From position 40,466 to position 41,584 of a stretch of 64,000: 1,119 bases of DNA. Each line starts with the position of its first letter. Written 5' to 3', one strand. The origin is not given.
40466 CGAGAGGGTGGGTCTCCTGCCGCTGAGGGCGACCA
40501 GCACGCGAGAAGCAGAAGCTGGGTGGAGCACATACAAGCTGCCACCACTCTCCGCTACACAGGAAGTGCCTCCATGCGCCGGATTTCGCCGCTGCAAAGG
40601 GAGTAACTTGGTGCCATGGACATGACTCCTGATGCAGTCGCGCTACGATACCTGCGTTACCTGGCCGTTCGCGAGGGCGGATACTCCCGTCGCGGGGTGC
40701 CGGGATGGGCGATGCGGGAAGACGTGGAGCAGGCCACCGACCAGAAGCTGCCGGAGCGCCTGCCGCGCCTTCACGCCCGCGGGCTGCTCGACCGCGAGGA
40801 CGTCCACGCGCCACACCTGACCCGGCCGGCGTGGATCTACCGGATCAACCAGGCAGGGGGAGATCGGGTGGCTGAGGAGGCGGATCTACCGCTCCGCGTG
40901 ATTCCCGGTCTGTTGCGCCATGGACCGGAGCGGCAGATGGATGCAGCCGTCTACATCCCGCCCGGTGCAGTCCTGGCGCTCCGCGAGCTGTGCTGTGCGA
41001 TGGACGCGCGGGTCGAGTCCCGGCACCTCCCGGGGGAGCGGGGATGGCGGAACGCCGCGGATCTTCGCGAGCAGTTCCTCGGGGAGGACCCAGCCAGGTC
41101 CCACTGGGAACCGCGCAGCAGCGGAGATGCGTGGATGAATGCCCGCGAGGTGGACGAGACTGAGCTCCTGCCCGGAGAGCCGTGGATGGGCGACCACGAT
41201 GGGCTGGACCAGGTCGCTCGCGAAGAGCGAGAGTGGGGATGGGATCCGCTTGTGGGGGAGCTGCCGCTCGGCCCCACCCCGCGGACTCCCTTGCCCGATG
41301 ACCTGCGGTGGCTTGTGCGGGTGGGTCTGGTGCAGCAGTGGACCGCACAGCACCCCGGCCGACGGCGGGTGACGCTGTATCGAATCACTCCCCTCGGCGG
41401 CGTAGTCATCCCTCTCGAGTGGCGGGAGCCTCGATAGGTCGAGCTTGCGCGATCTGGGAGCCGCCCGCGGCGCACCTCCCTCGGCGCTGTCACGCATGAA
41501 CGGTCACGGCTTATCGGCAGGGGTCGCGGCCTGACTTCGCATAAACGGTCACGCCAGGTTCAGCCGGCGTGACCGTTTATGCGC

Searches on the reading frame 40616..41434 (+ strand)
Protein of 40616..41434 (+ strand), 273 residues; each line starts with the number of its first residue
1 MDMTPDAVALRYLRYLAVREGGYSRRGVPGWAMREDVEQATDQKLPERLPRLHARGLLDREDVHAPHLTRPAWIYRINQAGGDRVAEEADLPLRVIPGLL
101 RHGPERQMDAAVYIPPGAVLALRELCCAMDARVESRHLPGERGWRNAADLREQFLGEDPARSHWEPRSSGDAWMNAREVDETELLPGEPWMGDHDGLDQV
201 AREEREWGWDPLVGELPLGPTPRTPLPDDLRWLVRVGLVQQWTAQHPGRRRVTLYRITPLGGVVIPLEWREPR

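Call 79: search_dna_similar(query=window:40616-41434:+, collection=plasmids, mode=protein, max_rows=8, max_evalue=0.0001)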
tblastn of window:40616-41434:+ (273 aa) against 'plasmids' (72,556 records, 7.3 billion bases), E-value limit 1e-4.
No match.
